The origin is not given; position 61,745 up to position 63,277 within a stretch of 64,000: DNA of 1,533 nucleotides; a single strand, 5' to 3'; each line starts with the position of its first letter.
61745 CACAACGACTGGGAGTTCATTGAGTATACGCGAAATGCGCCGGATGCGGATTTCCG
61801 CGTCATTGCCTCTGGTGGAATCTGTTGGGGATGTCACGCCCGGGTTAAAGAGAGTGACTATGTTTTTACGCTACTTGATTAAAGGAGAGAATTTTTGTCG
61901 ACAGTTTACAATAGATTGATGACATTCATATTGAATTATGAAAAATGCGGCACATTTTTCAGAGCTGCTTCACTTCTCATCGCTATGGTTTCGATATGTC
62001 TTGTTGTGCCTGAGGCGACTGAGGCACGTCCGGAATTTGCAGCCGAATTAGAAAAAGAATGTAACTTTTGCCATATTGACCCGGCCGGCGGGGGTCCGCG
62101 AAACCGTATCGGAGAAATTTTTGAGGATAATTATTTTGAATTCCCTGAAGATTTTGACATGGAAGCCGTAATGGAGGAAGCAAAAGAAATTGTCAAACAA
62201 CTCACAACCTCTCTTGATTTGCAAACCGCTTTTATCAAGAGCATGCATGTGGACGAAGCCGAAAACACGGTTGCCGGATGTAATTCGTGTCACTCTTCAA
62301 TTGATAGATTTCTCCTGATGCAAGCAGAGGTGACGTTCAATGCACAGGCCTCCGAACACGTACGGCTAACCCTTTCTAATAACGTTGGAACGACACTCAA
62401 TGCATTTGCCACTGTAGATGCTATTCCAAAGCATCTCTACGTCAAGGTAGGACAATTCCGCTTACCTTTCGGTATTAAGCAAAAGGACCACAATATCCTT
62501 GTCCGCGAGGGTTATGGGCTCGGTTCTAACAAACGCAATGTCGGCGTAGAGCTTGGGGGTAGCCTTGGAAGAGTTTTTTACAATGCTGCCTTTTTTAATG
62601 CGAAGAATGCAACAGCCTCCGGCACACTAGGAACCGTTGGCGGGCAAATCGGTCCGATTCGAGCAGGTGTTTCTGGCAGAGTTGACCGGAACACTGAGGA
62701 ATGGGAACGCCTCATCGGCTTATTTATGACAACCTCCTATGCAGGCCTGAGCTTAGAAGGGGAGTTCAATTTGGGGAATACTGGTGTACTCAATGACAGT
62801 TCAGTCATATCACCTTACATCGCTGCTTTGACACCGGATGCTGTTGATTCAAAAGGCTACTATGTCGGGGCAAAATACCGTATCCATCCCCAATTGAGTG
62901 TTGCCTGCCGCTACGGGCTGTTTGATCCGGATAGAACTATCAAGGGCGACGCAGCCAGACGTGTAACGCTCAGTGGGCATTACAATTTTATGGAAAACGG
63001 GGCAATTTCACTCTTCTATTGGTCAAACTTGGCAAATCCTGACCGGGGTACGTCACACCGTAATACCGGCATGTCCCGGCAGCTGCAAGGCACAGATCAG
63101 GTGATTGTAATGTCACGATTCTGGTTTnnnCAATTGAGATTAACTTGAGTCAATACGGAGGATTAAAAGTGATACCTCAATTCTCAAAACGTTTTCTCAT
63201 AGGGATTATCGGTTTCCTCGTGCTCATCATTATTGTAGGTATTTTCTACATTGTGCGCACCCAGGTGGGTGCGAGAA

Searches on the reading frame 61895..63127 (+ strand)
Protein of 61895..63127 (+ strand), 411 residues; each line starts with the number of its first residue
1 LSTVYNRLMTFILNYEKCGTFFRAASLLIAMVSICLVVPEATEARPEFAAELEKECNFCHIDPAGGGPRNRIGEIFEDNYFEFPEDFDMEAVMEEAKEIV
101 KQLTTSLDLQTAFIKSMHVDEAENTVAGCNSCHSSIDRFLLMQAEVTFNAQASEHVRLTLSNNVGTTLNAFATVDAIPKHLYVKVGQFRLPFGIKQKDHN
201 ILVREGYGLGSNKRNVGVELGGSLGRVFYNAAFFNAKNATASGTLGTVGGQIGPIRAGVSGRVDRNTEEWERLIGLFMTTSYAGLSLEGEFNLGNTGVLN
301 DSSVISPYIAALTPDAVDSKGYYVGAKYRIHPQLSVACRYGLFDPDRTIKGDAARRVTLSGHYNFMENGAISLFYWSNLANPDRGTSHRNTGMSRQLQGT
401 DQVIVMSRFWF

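Call 15: search_protein_families(library=pfam, proteins=[window:61895-63127:+], max_evalue=0.001)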
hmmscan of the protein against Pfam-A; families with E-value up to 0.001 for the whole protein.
window:61895-63127:+ (411 aa): 1 family
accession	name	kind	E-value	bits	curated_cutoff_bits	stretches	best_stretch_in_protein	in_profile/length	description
PF13609.12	Porin_4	-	0.00057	20.2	27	1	221-368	175-295/310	Gram-negative porin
